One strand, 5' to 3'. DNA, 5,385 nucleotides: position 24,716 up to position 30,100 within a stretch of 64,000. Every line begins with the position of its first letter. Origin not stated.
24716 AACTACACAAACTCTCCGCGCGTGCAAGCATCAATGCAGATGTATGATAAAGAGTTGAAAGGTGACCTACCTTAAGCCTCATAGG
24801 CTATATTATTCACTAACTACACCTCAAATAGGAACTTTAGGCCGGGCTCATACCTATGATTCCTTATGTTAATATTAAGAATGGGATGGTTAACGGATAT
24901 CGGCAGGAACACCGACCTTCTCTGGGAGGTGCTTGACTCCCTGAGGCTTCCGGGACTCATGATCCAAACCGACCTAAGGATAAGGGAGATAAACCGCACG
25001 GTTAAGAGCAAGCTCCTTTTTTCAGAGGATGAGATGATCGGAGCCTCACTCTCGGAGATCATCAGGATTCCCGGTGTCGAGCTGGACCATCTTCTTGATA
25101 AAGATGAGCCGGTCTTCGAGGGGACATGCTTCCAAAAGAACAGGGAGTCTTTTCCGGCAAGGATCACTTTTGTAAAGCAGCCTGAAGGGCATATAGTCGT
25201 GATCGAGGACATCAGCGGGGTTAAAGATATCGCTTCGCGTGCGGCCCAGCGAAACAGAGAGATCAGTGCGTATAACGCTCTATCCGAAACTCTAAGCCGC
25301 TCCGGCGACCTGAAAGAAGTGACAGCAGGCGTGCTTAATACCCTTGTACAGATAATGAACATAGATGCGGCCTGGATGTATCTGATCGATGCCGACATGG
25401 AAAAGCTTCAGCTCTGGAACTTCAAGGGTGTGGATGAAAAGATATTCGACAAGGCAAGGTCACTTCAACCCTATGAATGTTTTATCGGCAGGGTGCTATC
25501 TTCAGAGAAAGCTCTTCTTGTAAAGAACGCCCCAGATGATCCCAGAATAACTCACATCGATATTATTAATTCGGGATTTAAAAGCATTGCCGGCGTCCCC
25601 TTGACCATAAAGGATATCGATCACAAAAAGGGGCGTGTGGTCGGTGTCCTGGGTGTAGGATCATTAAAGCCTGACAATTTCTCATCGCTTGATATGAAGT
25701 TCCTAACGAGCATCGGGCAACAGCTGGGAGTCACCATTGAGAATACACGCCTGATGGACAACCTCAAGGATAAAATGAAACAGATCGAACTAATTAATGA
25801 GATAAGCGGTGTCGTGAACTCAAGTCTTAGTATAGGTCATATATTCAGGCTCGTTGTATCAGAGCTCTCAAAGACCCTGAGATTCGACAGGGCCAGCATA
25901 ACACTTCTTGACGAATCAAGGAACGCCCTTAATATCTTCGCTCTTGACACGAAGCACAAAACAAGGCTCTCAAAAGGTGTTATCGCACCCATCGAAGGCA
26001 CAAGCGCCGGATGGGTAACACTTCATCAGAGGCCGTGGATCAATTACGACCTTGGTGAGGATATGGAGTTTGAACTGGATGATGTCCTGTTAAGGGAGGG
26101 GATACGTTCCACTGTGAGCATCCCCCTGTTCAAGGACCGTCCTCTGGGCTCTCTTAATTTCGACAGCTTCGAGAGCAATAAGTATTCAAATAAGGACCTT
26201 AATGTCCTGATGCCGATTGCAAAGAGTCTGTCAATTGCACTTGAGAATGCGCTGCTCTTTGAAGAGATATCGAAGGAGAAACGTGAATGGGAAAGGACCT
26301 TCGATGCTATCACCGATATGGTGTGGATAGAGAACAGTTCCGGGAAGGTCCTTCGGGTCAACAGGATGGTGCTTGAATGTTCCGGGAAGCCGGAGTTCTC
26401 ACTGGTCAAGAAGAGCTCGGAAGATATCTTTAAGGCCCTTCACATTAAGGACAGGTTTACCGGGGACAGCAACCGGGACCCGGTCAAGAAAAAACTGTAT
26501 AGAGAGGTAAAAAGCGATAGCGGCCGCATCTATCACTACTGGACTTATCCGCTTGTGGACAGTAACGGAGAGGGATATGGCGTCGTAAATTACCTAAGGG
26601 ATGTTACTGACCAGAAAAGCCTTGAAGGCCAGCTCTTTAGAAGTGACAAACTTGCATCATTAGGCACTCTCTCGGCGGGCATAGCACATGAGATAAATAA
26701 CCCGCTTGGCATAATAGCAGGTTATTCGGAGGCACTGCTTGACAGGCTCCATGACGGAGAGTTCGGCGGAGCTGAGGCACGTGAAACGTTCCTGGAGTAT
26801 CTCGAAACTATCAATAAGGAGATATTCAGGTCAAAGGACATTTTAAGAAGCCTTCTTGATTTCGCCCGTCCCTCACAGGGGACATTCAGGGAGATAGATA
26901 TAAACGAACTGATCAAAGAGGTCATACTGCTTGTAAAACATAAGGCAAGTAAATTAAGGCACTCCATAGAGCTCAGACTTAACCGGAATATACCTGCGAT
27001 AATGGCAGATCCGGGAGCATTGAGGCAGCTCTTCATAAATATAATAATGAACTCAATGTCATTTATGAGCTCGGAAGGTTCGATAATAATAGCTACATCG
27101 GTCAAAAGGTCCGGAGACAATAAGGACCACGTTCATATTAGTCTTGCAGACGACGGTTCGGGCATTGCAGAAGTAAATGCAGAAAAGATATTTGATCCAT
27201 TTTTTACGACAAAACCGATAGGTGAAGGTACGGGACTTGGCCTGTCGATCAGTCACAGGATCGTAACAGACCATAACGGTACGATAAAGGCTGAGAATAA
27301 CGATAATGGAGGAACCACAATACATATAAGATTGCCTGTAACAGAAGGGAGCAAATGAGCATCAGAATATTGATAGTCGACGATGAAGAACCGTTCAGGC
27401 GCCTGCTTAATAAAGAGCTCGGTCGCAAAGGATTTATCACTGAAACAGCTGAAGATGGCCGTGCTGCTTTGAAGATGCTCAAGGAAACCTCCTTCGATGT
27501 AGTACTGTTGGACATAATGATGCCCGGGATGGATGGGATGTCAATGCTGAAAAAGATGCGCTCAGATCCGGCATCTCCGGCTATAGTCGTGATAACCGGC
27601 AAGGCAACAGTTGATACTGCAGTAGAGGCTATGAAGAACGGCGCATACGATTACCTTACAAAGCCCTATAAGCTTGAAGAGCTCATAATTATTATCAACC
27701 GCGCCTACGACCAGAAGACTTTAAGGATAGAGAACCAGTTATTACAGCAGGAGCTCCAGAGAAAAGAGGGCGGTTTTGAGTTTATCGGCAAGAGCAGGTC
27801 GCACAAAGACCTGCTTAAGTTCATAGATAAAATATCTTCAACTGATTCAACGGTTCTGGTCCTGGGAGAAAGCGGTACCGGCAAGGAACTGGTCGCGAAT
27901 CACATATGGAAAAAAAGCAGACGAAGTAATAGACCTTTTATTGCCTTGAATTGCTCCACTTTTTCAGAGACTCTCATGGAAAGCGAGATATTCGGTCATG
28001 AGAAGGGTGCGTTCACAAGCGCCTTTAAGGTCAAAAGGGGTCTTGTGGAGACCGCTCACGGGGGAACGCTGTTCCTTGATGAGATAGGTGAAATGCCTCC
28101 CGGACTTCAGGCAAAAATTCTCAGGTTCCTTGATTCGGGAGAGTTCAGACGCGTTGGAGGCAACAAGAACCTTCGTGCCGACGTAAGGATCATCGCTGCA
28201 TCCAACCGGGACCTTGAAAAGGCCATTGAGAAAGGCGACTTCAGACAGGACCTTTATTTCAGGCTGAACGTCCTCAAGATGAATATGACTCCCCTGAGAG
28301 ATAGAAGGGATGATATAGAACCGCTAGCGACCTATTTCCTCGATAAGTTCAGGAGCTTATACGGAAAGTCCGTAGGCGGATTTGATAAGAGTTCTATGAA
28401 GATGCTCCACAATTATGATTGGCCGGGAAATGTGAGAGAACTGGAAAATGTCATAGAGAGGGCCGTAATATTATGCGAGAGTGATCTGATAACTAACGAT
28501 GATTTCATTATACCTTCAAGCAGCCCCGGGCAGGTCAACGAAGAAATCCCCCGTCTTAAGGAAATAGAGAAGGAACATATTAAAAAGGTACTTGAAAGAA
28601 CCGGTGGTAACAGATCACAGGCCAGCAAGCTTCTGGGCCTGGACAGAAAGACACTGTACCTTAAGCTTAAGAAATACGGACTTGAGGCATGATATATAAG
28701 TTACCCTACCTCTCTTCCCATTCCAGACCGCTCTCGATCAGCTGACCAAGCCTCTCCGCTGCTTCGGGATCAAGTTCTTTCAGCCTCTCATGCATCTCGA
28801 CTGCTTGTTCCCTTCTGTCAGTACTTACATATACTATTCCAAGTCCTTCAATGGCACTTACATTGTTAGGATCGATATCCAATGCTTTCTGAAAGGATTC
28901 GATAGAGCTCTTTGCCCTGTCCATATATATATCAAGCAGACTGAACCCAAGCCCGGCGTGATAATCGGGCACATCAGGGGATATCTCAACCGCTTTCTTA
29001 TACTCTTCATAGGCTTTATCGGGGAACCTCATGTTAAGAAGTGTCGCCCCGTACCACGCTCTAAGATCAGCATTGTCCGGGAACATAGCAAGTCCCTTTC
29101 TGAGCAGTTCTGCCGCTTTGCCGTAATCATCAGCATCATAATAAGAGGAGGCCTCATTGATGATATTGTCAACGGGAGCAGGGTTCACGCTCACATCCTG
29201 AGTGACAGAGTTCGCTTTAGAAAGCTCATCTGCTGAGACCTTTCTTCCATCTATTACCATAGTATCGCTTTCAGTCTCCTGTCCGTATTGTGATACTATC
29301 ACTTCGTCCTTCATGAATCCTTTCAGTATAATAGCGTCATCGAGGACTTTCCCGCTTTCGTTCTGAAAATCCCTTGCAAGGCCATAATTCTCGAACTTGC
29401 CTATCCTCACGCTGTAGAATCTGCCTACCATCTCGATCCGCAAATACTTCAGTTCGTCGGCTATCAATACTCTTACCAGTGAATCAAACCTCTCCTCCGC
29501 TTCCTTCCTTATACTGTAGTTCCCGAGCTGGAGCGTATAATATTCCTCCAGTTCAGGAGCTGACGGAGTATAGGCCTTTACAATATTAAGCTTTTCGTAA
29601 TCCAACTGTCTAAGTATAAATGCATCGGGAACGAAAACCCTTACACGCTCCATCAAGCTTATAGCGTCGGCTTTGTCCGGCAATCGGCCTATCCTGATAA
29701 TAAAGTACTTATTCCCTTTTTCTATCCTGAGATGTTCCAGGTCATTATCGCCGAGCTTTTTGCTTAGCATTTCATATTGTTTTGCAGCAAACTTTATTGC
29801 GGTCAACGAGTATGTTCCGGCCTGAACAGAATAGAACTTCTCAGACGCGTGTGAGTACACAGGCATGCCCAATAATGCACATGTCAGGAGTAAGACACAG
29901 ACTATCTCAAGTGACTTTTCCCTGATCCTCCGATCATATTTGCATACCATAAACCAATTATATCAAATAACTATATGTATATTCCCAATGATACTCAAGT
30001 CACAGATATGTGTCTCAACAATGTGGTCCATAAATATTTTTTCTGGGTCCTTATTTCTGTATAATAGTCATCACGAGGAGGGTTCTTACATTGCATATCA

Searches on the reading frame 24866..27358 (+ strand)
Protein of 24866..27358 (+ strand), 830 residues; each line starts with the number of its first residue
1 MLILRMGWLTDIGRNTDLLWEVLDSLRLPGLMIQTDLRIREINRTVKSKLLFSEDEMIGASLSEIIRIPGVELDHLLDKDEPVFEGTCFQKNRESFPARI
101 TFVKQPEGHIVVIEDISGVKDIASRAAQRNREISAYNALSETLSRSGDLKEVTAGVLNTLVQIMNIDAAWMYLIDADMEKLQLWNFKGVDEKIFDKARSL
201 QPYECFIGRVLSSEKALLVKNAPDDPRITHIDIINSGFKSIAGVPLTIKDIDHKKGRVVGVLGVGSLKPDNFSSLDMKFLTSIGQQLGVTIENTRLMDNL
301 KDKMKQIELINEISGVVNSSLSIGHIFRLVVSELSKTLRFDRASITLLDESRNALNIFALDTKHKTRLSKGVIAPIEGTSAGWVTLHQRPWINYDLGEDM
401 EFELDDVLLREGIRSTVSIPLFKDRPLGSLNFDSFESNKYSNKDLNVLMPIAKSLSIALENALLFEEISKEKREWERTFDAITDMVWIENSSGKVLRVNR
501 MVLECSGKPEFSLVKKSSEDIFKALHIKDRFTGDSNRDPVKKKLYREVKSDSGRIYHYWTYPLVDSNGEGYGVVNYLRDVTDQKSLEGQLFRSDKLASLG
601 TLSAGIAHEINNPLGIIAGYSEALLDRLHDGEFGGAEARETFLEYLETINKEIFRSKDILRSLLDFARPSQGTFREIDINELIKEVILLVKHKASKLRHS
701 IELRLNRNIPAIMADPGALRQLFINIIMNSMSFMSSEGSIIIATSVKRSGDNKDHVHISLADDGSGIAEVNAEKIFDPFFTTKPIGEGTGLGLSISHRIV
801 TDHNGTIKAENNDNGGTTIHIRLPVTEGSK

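Call 6: search_protein_families(library=pfam, proteins=[window:24866-27358:+], max_evalue=0.001)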
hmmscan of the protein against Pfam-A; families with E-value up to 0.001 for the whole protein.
window:24866-27358:+ (830 aa): 7 families
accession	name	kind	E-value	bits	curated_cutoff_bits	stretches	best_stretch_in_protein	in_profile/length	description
PF13185.12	GAF_2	-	3.9e-31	108.5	28.6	2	148-292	3-136/136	GAF domain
PF01590.32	GAF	-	5.6e-24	85.6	22.4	2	148-291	1-133/133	GAF domain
PF02518.31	HATPase_c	-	1.4e-23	83.9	26.4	1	715-826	2-110/111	Histidine kinase-, DNA gyrase B-, and HSP90-like ATPase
PF13492.12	GAF_3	-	7.1e-14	52.8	27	2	323-461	2-129/129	GAF domain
PF00512.31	HisKA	-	2.8e-12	47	26.9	1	599-672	2-66/66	His Kinase A (phospho-acceptor) domain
PF13426.13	PAS_9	-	2.8e-08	34.4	27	0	484-582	2-103/103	PAS domain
PF08448.16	PAS_4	-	9.5e-07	29.5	23.1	0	479-584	1-109/110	PAS fold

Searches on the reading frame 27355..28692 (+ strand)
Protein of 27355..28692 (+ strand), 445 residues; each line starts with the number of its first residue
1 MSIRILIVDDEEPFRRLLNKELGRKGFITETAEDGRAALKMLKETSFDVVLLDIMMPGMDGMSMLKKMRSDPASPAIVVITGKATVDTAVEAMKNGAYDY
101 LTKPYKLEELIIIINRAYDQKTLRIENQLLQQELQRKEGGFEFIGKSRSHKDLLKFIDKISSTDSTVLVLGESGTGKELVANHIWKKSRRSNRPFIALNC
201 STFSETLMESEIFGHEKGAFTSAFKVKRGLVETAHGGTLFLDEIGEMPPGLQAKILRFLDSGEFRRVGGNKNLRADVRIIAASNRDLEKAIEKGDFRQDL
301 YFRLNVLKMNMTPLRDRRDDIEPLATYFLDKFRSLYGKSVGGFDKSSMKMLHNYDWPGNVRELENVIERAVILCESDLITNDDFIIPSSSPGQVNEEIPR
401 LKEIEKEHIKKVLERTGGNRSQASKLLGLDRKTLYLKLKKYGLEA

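Call 6: search_protein_families(library=pfam, proteins=[window:27355-28692:+], max_evalue=0.001)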
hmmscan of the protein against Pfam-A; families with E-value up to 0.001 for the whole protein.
window:27355-28692:+ (445 aa): 9 families
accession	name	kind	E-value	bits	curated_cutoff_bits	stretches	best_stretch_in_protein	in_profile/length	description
PF00158.32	Sigma54_activat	-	7.6e-67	224.6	20.2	1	144-309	2-167/168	Sigma-54 interaction domain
PF00072.30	Response_reg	-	3.3e-32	111.4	30.2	1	5-114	1-110/111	Response regulator receiver domain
PF25601.1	AAA_lid_14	-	2.1e-25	88.8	27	1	315-384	1-70/87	AAA+ ATPase lid domain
PF14532.12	Sigma54_activ_2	-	9.3e-20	71.7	25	1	144-314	1-138/138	Sigma-54 interaction domain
PF02954.25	HTH_8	-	6.1e-17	61.5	22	1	401-441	2-42/42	Bacterial regulatory protein, Fis family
PF07728.20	AAA_5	-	1.9e-08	34.9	22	1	167-285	2-123/139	AAA domain (dynein-related subfamily)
PF07724.20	AAA_2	-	4.6e-08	33.7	27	1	165-294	4-134/166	AAA domain (Cdc48 subfamily)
PF00004.35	AAA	-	1.7e-06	29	21.2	1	167-293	1-120/131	ATPase family associated with various cellular activities (AAA)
PF01078.27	Mg_chelatase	-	0.00038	20.4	20.3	0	224-284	95-157/207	Magnesium chelatase, subunit ChlI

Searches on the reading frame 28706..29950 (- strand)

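Call 7: search_protein_families(library=pfam, proteins=[window:28706-29950:-], max_evalue=0.001)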
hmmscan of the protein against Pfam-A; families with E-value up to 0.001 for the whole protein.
window:28706-29950:- (414 aa): 12 families
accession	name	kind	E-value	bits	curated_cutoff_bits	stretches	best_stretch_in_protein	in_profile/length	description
PF14559.12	TPR_19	-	3.5e-16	59.7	25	2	271-332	2-63/68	Tetratricopeptide repeat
PF13414.12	TPR_11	-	9.7e-16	57.6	26.8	2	311-338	11-38/42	TPR repeat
PF07719.23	TPR_2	-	1.8e-12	46.8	27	0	265-293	6-34/34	Tetratricopeptide repeat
PF05036.18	SPOR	-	2.3e-10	41.1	21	0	37-113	2-75/76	SPOR domain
PF13181.12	TPR_8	-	2.8e-10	40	25.7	0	343-363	14-34/34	Tetratricopeptide repeat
PF13431.12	TPR_17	-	3.7e-10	39.7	24.4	0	353-378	2-27/34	Tetratricopeptide repeat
PF13428.12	TPR_14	-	5.1e-10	39.5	23.5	0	267-301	8-42/44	Tetratricopeptide repeat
PF00515.34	TPR_1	-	6.3e-10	38.9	27.8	0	350-363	21-34/34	Tetratricopeptide repeat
PF13432.12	TPR_16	-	2.8e-07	31.3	32.7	1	266-328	3-65/65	Tetratricopeptide repeat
PF13424.12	TPR_12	-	4.8e-07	30.3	30.1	0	343-393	16-74/77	Tetratricopeptide repeat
PF23914.1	TPR_CcmH_CycH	-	1.4e-06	28.7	42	1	275-400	31-157/158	Cytochrome c-type biogenesis protein H TPR domain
PF13176.12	TPR_7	-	0.00042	20.6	27.9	0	366-397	1-32/36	Tetratricopeptide repeat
